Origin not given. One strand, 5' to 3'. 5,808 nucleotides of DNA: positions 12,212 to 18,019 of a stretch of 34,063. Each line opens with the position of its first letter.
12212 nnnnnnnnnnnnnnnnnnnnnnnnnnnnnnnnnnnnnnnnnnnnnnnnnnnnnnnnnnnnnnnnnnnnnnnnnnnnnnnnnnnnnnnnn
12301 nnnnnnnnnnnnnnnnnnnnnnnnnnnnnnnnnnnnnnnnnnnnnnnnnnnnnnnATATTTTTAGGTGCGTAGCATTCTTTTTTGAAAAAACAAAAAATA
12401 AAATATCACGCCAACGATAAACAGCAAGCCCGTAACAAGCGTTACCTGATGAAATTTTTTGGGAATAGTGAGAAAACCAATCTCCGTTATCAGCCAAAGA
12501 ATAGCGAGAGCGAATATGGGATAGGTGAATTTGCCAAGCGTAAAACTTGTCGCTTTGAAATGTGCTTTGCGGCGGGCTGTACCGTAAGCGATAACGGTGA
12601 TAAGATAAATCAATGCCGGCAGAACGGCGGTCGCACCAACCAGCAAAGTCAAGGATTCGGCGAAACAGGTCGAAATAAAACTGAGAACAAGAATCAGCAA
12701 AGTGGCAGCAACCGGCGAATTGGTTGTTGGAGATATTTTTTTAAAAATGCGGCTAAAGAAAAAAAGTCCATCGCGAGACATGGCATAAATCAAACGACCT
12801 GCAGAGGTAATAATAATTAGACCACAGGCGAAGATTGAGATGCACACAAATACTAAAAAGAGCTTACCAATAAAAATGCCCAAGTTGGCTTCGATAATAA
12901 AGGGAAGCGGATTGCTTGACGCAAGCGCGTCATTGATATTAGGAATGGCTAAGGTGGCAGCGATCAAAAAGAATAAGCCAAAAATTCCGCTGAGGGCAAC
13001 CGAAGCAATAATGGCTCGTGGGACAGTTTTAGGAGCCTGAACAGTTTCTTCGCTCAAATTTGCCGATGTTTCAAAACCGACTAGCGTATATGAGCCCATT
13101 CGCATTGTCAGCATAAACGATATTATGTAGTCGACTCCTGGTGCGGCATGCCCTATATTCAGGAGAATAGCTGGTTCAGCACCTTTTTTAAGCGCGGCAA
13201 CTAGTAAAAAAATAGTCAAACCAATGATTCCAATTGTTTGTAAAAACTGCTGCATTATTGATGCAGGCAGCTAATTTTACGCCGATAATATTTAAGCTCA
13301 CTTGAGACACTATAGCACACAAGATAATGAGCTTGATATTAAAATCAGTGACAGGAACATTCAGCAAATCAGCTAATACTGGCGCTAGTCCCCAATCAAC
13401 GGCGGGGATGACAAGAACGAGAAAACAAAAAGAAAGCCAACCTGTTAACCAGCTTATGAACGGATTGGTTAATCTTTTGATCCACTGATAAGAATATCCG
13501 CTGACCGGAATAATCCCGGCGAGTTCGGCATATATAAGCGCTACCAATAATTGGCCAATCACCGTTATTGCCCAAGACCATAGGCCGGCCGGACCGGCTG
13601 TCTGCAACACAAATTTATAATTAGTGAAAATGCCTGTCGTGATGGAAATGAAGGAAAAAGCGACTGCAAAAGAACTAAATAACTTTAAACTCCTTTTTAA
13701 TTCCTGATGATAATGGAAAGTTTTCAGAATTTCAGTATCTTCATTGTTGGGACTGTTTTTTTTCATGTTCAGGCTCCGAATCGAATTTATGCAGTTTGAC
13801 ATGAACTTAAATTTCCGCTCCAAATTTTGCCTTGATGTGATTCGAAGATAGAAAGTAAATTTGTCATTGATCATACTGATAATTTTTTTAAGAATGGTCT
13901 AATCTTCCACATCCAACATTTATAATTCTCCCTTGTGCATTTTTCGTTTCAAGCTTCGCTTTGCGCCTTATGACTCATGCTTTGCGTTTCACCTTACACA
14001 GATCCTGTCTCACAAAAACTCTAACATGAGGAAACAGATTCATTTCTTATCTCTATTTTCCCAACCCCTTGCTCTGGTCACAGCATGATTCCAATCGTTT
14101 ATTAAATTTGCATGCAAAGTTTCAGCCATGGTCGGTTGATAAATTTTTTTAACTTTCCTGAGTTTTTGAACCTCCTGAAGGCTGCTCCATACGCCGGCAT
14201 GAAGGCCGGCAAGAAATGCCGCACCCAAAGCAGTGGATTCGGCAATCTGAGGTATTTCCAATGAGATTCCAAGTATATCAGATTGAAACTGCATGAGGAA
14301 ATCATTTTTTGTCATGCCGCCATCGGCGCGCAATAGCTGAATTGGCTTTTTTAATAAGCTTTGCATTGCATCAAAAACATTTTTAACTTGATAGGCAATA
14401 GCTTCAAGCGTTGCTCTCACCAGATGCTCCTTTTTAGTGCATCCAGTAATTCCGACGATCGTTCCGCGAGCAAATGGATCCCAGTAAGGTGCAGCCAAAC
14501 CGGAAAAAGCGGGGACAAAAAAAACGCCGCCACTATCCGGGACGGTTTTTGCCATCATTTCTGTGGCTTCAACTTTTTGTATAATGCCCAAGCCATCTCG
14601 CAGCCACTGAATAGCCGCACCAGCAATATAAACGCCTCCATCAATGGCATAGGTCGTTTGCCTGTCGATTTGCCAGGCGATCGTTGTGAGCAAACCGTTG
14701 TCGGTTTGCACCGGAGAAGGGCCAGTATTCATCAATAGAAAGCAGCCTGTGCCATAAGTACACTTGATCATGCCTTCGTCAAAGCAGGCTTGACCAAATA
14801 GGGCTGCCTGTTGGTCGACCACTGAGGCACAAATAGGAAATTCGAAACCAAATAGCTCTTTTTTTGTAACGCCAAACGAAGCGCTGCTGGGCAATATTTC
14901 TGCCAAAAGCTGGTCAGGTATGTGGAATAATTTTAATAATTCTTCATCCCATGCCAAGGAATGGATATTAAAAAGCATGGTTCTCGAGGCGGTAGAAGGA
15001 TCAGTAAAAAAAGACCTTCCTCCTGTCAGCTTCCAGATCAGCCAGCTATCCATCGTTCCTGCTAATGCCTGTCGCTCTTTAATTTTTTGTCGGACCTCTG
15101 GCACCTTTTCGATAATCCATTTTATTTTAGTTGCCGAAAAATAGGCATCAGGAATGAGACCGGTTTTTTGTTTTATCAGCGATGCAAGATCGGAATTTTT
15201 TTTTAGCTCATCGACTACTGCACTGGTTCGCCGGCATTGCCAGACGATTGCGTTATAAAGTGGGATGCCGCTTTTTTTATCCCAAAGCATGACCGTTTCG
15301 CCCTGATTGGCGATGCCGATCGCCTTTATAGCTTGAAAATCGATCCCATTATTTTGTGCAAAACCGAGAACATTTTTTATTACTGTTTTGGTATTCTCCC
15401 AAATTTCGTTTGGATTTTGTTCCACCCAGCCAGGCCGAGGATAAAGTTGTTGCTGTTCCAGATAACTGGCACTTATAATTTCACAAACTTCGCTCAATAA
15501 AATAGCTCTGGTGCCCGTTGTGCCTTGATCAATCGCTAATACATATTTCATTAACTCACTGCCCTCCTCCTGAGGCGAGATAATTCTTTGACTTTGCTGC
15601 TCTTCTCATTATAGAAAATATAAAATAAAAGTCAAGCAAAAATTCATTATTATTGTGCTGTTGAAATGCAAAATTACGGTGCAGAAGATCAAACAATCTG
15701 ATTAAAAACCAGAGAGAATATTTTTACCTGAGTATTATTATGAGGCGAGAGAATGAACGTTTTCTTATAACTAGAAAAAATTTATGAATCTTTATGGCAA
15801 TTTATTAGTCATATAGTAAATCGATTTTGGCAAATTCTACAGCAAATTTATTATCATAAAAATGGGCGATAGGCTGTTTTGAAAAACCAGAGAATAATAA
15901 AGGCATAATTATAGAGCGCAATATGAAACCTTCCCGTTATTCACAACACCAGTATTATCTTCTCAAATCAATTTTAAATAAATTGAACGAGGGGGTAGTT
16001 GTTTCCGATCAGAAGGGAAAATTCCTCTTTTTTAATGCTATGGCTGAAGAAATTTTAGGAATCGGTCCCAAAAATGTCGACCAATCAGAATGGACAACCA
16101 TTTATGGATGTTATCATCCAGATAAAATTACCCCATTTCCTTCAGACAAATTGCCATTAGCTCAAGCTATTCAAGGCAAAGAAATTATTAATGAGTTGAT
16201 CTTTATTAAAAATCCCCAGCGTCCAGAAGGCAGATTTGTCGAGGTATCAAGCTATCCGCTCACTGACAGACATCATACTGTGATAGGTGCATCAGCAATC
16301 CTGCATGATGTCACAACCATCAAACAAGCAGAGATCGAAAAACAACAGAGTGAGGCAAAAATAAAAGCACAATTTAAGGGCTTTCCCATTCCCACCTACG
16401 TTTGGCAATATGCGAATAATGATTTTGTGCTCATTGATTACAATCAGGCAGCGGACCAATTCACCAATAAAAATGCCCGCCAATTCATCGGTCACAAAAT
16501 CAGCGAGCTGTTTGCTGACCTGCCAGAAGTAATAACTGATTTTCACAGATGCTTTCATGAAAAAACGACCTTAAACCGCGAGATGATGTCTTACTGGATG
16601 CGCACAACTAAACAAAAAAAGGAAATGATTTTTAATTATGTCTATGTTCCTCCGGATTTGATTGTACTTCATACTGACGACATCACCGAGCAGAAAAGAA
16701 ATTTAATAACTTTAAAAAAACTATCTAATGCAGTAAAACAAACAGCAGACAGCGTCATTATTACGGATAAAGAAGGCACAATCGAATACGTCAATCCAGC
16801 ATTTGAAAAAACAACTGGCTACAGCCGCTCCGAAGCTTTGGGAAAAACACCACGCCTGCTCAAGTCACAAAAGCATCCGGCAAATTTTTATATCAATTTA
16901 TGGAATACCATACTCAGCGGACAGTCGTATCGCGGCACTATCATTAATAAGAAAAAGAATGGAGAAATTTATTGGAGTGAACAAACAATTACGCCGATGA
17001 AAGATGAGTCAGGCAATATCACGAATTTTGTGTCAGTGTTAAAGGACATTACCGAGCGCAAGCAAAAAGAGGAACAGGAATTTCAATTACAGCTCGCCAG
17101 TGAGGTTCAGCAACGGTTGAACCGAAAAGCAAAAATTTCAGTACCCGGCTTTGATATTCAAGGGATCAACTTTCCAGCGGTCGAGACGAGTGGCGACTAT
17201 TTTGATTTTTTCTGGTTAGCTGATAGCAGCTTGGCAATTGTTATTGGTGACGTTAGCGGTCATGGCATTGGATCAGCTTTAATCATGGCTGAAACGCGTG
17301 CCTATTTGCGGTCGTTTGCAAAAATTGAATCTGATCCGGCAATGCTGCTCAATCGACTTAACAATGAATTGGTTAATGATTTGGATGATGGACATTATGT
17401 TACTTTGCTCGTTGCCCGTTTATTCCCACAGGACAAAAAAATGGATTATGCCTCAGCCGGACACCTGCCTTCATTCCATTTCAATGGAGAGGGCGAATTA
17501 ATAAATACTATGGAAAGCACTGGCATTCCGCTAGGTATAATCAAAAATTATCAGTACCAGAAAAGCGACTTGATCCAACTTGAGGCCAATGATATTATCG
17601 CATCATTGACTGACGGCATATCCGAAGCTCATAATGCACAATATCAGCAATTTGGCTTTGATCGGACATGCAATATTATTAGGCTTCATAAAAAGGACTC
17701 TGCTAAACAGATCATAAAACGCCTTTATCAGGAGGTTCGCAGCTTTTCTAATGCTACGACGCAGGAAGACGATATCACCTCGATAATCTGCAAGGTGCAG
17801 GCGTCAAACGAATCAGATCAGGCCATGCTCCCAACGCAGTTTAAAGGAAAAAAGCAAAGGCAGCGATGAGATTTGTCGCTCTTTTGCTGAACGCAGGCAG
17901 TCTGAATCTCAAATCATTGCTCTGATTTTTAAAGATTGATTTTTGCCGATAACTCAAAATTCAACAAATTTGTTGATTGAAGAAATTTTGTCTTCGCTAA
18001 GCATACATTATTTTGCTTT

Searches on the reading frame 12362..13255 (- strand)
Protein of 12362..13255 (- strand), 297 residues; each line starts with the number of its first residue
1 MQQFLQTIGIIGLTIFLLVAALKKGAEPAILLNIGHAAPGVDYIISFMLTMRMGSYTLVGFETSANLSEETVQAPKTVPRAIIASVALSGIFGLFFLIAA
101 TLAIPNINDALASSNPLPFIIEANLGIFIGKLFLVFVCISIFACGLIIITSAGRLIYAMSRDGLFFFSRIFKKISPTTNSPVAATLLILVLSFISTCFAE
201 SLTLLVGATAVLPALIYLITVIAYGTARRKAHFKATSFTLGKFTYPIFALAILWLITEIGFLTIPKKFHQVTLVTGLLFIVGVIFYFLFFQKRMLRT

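Call 14: search_protein_families(library=pfam, proteins=[window:12362-13255:-])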
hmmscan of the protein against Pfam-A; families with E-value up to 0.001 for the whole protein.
window:12362-13255:- (297 aa): 2 families
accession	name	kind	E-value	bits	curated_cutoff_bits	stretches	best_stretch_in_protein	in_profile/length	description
PF13520.12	AA_permease_2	-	1.2e-25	90.8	27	1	5-275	147-417/427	Amino acid permease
PF00324.27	AA_permease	-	2.2e-12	46.8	24.6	1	9-290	149-454/470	Amino acid permease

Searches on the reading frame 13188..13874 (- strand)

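Call 14: search_protein_families(library=pfam, proteins=[window:13188-13874:-])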
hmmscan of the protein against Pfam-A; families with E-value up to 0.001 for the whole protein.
window:13188-13874:- (228 aa): 2 families
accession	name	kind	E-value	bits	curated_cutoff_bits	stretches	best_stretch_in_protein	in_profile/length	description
PF13520.12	AA_permease_2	-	2.2e-16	60.2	27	1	63-212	1-150/427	Amino acid permease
PF00324.27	AA_permease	-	1.1e-10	41.3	24.6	1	78-203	11-136/470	Amino acid permease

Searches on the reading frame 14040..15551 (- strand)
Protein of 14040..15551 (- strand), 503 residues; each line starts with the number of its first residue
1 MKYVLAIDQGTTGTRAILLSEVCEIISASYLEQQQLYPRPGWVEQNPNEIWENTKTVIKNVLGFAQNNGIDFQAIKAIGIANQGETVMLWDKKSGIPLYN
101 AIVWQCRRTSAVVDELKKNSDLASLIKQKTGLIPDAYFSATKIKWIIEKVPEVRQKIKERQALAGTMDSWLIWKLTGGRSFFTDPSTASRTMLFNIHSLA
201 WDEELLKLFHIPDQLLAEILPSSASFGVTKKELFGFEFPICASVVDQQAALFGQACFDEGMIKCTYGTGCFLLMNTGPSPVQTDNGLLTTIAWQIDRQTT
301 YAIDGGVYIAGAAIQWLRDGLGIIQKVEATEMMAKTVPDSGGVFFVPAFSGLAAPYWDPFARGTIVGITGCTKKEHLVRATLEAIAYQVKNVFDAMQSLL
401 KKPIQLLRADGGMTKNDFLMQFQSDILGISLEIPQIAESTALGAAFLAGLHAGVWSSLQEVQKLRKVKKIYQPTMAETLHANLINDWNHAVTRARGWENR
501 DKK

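Call 14: search_protein_families(library=pfam, proteins=[window:14040-15551:-])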
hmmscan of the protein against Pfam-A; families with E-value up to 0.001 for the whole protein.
window:14040-15551:- (503 aa): 2 families
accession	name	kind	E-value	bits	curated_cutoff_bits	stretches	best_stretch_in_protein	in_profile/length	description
PF00370.27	FGGY_N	-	1.5e-72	244.6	28.8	1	3-253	1-245/245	FGGY family of carbohydrate kinases, N-terminal domain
PF02782.22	FGGY_C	-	3.2e-46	158.1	27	1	263-450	2-196/198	FGGY family of carbohydrate kinases, C-terminal domain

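Call 37: find_related_loci(query=window:14040-15551:-, collection=genome_contigs, flank=10000)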
Query window:14040-15551:- (503 aa) in genome_contigs; peptide patterns used: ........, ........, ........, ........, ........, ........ (x = any residue, [..] = any of these).
600 stretches matched a pattern (row limit reached: there are more); 595 encode a relative of the query (tblastn E <= 1e-3); the best 80 are kept; 80 distinct loci.
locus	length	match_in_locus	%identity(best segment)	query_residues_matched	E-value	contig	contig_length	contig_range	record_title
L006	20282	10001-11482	55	2-497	1e-174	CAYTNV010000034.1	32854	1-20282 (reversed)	MAG TPA_asm: uncultured Blautia sp. isolate SRP222994_co1_531 genome assembly, contig: NODE_2465_length_32854_cov_57.619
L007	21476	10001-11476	54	2-497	9e-174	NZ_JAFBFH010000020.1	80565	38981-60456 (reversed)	Siminovitchia thermophila strain DSM 105453 Ga0454087_20, whole genome shotgun sequence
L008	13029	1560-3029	52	2-497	1e-170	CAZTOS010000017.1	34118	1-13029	MAG TPA_asm: uncultured Thermococci archaeon isolate SRP141559_co1_254 genome assembly, contig: NODE_458_length_34118_co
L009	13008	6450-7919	50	2-495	3e-169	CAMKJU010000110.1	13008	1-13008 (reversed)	MAG: uncultured Lentisphaerae bacterium isolate SRR12081301_bin.91_metaWRAP_v1.3_MAG genome assembly, contig: ERZ1228976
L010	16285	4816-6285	50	2-497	5e-168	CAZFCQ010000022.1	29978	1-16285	MAG TPA_asm: uncultured Thermoprotei archaeon isolate binchicken_co184_167 genome assembly, contig: NODE_2210_length_299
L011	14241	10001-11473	51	1-495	5e-168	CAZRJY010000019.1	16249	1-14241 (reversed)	MAG TPA_asm: uncultured Clostridia bacterium isolate SRP199465_co2_620 genome assembly, contig: NODE_10767_length_16249_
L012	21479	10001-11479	51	2-498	1e-167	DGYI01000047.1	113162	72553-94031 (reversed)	MAG TPA_asm: Firmicutes bacterium UBA5010 UBA5010_contig_505, whole genome shotgun sequence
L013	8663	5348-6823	51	3-497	4e-167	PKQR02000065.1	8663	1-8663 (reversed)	MAG: Bacillota bacterium isolate ZC4RG06 NODE_8344_length_8663_cov_97.331901, whole genome shotgun sequence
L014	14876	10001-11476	50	2-497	7e-167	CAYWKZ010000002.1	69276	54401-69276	MAG TPA_asm: uncultured Leptolinea sp. isolate SRP315200_co1_910 genome assembly, contig: NODE_266_length_69276_cov_12.8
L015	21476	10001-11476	50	2-497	3e-166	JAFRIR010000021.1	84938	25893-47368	MAG: Flexilinea sp. isolate RGIG2505 Goat_Jejunum-3__c58870, whole genome shotgun sequence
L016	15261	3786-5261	50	3-497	6e-166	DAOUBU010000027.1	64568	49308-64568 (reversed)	MAG TPA_asm: Anaerolineae bacterium isolate H71_748 k91_525416, whole genome shotgun sequence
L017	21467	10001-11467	50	2-494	7e-166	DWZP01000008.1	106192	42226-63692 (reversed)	MAG TPA_asm: Candidatus Fusicatenibacter intestinipullorum isolate ChiBcec11-5794 ChiBcec11__C95547_L106192_SAMN08010034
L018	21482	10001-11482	50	2-498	9e-166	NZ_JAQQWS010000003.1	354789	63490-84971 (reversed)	Alkalihalobacillus pseudalcaliphilus strain DSM 8725 scaffold3, whole genome shotgun sequence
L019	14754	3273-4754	51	3-498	5e-166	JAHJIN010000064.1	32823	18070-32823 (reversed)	MAG: Chloroflexota bacterium isolate Modern_marine_rock_biofilm.mb.101 Modern_marine_roc.mb.101_k141_82970, whole genome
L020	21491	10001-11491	49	2-502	2e-165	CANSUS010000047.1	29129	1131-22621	MAG TPA_asm: uncultured Lachnospiraceae bacterium isolate SRR15730520_bin.22_metawrap_v1.3_MAG genome assembly, contig:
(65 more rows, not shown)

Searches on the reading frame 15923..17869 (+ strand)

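Call 14: search_protein_families(library=pfam, proteins=[window:15923-17869:+])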
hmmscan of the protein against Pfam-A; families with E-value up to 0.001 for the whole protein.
window:15923-17869:+ (648 aa): 7 families
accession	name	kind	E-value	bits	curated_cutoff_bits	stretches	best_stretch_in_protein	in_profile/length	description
PF07228.17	SpoIIE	-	3.4e-46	158.1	25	1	434-625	2-191/192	Stage II sporulation protein E (SpoIIE)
PF13426.13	PAS_9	-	6.3e-38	129.6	27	2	276-378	2-103/103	PAS domain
PF00989.32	PAS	-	3.4e-27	95.1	22.6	2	267-376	3-113/113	PAS fold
PF08448.16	PAS_4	-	2.4e-25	89.3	23.1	2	273-381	3-110/110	PAS fold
PF08447.18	PAS_3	-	1.7e-13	51.1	25.6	1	288-372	2-88/89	PAS fold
PF13188.13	PAS_8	-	1.7e-13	50.3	21.8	2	266-307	2-43/65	PAS domain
PF12860.13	PAS_7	-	0.00024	21.6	27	0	18-135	1-112/115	PAS fold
